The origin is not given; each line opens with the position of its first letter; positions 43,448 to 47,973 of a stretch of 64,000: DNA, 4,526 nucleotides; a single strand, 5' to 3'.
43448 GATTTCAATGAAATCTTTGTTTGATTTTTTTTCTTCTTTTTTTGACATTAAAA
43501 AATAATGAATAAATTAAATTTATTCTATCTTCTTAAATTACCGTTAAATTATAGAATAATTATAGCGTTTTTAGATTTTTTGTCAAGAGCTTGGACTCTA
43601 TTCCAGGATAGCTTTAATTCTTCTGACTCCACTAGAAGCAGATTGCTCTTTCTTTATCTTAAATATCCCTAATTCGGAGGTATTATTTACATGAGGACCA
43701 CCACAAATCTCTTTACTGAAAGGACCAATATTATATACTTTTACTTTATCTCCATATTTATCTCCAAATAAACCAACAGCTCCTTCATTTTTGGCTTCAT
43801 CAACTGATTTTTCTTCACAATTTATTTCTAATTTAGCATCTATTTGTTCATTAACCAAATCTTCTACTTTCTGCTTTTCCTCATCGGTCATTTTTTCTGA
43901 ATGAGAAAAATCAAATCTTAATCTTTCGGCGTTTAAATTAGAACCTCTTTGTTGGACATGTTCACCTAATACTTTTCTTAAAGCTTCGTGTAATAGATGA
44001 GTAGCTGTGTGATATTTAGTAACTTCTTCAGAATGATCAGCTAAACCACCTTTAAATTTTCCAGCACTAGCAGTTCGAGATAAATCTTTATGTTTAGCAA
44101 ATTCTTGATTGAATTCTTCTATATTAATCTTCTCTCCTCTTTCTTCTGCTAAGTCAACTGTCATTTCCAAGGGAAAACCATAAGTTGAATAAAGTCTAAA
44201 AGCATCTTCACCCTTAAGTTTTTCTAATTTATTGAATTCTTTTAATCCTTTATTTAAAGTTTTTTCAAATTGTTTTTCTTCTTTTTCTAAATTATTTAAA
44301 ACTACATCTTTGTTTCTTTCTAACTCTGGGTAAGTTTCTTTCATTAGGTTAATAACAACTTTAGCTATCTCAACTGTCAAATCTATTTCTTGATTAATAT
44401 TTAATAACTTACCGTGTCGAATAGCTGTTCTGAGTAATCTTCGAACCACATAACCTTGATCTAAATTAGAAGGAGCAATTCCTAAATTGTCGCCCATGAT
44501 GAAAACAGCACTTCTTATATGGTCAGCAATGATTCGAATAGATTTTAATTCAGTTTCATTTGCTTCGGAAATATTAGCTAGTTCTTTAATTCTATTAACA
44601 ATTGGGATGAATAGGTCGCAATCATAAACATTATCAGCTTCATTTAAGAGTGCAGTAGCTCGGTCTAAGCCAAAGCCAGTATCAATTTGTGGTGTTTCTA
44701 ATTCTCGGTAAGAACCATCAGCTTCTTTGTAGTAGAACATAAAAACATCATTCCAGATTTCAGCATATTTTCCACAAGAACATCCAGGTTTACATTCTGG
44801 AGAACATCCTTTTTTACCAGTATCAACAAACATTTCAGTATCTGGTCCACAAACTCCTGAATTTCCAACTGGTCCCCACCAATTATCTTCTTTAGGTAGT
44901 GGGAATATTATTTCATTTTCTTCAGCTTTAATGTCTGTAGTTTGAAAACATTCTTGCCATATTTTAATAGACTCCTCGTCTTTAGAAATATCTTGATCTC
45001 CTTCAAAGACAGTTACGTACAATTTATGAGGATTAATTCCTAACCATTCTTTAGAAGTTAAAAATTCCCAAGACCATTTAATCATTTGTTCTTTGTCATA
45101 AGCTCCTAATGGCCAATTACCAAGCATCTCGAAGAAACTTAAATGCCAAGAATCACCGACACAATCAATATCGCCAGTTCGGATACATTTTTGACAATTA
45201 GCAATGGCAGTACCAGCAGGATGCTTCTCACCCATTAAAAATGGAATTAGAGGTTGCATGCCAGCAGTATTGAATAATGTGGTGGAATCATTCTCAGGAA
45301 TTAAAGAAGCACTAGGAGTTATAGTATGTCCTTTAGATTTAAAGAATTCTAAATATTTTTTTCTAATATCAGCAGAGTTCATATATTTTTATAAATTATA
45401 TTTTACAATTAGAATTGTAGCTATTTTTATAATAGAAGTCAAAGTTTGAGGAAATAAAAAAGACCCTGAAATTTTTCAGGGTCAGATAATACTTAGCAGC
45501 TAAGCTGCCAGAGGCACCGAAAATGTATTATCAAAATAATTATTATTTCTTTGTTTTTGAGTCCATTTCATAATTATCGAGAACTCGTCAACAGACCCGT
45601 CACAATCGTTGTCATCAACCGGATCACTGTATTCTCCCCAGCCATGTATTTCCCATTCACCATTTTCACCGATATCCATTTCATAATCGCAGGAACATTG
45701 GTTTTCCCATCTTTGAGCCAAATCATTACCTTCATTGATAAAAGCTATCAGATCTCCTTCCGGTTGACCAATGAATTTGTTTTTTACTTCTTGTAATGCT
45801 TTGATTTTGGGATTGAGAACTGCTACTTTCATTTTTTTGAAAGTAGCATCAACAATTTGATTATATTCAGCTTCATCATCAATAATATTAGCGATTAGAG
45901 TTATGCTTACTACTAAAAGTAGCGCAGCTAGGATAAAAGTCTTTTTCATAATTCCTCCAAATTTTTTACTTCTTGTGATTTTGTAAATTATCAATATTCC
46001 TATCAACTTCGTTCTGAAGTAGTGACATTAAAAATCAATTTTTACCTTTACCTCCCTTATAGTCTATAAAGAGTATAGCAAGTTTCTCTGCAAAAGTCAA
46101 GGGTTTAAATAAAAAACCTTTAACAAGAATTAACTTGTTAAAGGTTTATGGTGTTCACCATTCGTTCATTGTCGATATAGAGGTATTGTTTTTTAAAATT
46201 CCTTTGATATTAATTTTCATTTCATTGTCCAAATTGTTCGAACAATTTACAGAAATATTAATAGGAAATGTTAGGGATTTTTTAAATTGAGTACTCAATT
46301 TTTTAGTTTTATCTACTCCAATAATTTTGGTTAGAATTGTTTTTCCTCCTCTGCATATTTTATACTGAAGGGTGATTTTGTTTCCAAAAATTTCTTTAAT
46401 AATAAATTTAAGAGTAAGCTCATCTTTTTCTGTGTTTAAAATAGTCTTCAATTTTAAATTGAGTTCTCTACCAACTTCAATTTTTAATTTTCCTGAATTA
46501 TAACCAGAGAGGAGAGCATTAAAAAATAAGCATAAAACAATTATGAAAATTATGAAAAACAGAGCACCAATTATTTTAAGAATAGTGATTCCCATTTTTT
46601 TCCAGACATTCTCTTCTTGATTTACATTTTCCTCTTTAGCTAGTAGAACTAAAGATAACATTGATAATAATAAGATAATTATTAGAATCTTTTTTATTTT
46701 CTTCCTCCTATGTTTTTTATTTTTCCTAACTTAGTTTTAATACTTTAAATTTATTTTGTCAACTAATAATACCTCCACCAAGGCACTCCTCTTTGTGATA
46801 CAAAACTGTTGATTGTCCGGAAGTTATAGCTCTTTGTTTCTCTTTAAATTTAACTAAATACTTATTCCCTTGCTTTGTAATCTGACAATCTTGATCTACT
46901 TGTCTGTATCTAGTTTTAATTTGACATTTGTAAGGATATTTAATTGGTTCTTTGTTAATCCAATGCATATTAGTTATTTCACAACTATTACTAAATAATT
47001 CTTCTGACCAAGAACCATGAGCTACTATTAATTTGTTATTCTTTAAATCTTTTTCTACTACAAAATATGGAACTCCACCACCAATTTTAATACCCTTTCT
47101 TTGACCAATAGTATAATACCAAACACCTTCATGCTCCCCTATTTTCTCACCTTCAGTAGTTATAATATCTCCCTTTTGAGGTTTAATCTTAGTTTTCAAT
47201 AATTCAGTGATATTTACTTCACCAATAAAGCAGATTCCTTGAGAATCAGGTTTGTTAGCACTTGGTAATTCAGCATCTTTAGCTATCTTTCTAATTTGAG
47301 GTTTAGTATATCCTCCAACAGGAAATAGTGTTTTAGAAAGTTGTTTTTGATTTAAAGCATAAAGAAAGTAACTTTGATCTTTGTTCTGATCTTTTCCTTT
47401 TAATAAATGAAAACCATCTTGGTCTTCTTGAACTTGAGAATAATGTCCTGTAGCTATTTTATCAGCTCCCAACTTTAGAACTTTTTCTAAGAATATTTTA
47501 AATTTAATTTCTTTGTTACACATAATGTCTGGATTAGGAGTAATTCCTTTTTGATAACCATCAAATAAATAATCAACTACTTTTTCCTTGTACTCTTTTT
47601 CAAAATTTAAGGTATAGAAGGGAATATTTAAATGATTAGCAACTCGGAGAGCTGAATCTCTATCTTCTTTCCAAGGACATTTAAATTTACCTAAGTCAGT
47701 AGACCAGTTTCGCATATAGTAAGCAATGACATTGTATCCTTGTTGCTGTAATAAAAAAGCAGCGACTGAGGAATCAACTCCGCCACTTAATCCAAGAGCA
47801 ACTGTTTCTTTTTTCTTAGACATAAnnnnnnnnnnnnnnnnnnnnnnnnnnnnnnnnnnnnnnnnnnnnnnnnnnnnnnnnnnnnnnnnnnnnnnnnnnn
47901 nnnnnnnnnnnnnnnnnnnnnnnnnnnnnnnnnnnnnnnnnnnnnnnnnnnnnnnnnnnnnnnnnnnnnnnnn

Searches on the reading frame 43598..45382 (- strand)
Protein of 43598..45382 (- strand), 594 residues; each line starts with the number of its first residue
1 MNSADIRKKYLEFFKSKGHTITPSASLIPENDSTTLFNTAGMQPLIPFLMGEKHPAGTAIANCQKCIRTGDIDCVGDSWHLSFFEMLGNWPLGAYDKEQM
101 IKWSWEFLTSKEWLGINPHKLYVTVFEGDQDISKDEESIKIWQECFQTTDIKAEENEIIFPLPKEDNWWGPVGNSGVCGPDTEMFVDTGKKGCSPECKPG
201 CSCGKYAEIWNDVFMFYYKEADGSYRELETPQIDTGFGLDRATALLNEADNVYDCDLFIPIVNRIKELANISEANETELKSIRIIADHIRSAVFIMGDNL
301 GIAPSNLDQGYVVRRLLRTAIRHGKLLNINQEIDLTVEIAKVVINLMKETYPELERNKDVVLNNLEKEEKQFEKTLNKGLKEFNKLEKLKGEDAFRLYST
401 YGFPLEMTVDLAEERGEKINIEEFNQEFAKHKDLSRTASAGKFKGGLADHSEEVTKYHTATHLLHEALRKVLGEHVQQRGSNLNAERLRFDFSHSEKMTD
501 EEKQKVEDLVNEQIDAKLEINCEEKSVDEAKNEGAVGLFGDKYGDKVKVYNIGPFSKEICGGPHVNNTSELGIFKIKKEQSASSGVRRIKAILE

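Call 48: search_protein_families(library=pfam, max_evalue=0.00001, proteins=[window:43598-45382:-])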
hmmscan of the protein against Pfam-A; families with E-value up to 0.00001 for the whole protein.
window:43598-45382:- (594 aa): 2 families
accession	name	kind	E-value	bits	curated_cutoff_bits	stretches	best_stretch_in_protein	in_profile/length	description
PF01411.24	tRNA-synt_2c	-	3e-123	412.7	30.3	1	5-462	1-453/552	tRNA synthetases class II (A)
PF07973.19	tRNA_SAD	-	8.6e-16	58.1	24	1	547-589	1-43/44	Threonyl and Alanyl tRNA synthetase second additional domain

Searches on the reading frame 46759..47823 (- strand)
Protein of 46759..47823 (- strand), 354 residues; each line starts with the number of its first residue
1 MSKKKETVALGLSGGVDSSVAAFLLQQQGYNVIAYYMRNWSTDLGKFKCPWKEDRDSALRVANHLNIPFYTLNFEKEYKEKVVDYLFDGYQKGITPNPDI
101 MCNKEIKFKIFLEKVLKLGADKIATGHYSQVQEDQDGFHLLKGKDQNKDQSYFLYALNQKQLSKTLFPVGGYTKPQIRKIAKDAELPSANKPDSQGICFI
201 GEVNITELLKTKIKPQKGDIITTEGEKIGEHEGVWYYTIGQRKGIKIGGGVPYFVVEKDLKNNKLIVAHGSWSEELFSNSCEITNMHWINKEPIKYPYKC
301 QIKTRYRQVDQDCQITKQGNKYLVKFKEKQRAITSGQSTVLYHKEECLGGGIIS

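Call 103: search_protein_families(library=pfam, max_evalue=0.00001, proteins=[window:46759-47823:-])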
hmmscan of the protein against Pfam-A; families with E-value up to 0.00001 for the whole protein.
window:46759-47823:- (354 aa): 3 families
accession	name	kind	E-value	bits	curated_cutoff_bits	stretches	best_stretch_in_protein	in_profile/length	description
PF03054.22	tRNA_Me_trans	-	4.9e-79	265.1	20.6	1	7-201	2-201/202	tRNA methyl transferase HUP domain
PF20258.4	tRNA_Me_trans_C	-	9.2e-23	80.8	20.6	1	280-353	3-77/77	Aminomethyltransferase beta-barrel domain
PF20259.3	tRNA_Me_trans_M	-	1.6e-22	79.3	27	1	207-269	2-66/66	tRNA methyl transferase PRC-barrel domain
